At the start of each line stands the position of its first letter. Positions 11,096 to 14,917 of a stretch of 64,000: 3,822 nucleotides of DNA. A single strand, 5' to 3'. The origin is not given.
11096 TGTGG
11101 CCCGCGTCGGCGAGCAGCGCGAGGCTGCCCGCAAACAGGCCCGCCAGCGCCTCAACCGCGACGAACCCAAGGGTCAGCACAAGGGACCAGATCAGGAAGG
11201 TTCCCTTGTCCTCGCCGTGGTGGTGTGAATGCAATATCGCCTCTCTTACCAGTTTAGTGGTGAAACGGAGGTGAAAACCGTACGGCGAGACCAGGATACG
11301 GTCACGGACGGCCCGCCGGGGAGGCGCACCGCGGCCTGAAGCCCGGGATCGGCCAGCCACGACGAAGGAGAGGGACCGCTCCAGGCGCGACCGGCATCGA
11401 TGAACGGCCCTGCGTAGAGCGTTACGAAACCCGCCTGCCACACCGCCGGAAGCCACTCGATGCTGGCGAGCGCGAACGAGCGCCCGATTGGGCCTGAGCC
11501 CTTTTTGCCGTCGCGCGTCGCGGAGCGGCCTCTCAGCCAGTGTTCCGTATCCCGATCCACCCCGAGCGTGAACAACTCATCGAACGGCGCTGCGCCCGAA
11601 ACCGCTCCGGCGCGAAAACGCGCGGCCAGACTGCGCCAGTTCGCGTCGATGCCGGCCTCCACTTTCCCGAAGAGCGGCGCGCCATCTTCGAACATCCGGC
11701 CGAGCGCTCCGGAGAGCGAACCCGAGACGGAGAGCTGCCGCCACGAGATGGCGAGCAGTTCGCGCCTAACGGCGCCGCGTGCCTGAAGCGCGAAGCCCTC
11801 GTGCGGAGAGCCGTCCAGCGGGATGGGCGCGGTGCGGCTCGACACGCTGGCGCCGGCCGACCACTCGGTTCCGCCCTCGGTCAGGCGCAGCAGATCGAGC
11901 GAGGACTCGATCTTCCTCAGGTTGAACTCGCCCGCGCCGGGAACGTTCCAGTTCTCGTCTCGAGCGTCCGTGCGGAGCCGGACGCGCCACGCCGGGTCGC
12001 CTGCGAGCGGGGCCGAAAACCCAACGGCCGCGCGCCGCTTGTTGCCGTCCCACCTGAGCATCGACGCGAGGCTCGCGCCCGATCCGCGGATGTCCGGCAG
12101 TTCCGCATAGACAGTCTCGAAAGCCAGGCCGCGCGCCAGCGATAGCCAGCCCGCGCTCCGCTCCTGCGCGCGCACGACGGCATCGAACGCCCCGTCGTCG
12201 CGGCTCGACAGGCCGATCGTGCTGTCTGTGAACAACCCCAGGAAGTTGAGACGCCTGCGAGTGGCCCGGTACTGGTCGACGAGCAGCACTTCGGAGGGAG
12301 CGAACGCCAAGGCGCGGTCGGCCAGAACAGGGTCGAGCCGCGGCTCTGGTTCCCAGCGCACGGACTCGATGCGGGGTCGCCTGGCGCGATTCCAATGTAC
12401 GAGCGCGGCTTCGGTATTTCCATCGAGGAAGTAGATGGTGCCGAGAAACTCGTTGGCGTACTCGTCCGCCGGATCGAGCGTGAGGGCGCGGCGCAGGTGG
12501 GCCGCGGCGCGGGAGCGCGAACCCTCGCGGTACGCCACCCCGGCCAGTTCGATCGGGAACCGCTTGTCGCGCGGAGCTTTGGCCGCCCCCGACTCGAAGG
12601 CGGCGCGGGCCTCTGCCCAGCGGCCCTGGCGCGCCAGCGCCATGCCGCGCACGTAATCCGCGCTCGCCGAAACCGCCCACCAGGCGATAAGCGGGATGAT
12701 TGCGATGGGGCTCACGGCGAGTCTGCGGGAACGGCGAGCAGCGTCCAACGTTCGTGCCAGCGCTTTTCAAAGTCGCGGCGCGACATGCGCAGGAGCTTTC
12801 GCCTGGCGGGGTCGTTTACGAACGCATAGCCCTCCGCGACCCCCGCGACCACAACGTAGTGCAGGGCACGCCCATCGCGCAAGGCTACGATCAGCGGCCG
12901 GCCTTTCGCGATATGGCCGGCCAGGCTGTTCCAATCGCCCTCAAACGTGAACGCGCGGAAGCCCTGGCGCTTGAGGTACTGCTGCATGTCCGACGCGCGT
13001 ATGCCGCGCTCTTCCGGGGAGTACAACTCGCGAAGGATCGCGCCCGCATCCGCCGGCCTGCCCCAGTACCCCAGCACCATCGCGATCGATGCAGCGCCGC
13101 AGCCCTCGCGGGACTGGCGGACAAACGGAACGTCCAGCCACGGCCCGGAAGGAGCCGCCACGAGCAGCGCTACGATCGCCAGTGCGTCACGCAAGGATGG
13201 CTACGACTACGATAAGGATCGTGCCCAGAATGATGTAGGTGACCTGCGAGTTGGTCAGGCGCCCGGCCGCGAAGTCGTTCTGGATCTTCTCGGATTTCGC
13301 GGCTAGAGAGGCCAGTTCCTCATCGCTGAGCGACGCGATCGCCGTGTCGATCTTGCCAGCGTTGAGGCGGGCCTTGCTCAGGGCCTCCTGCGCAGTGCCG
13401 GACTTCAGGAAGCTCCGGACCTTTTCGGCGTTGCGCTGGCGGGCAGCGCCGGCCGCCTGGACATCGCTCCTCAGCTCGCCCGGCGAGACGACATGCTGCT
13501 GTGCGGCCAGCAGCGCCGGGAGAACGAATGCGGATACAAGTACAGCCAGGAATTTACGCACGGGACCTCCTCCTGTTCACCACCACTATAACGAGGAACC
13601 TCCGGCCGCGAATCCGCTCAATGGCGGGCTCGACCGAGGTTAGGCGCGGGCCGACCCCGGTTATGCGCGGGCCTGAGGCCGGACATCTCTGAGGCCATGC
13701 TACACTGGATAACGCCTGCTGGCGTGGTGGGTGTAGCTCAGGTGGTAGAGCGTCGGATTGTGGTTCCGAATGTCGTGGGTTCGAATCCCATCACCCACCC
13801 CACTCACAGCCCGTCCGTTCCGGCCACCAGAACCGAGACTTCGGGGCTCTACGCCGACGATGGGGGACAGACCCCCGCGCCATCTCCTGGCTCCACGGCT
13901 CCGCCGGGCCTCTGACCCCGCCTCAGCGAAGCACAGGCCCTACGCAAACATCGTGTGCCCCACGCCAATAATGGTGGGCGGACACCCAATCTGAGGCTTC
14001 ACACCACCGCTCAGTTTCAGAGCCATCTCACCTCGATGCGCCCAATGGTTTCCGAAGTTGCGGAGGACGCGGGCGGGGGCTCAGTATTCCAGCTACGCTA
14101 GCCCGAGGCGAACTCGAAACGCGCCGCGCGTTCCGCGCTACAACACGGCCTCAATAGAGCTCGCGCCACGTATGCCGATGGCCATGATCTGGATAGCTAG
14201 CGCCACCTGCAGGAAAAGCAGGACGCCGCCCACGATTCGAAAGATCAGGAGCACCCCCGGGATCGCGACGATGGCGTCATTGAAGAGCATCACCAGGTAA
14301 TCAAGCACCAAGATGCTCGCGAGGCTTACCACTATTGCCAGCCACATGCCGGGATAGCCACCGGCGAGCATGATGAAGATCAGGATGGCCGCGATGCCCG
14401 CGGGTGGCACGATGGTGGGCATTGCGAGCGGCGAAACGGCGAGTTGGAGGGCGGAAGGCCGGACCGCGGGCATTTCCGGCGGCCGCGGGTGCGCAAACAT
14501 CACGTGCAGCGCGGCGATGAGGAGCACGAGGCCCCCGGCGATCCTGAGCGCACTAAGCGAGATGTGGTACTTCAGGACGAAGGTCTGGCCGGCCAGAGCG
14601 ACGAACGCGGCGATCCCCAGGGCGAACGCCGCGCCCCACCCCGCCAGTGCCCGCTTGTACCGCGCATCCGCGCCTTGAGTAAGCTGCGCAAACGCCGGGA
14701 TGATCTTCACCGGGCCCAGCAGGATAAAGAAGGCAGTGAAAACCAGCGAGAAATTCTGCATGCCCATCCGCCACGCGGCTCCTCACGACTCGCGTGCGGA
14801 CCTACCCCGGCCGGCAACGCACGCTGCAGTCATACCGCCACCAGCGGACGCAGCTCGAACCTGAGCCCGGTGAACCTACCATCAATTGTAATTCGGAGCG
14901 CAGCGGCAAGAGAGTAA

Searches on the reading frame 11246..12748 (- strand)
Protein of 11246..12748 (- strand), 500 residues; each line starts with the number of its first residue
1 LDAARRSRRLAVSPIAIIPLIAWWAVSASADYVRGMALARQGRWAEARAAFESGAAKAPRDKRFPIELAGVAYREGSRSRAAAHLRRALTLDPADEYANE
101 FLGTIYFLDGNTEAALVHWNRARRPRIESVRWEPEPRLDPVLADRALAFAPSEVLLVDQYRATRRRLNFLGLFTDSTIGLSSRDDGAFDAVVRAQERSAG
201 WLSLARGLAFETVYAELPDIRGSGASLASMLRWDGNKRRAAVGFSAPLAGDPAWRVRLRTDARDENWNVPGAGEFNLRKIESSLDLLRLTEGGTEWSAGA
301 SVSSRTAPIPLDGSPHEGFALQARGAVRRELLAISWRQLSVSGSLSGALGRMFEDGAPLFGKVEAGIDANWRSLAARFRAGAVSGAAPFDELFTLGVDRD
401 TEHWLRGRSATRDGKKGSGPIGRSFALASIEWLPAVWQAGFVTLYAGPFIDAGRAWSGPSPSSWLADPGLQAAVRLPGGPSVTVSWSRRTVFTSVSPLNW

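Call 68: search_protein_families(library=pfam, proteins=[window:11246-12748:-], max_evalue=0.00001)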
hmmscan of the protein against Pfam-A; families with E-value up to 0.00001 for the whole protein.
window:11246-12748:- (500 aa): 4 families
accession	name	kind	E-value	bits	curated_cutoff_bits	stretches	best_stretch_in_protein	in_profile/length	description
PF07719.23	TPR_2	-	1.5e-09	37.6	27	0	32-60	5-33/34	Tetratricopeptide repeat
PF13428.12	TPR_14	-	5.6e-07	30.1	23.5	0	32-62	5-35/44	Tetratricopeptide repeat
PF00515.34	TPR_1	-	5.2e-06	26.5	27.8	0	102-122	7-27/34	Tetratricopeptide repeat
PF14559.12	TPR_19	-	7.3e-06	26.7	25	0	74-116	3-45/68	Tetratricopeptide repeat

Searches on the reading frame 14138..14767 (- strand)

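Call 68: search_protein_families(library=pfam, proteins=[window:14138-14767:-], max_evalue=0.00001)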
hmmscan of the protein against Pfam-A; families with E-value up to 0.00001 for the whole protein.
window:14138-14767:- (209 aa): 1 family
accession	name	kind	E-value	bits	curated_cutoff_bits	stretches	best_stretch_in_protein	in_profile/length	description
PF01914.23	MarC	-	1.3e-17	64.3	23.9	1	4-201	2-201/203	MarC family integral membrane protein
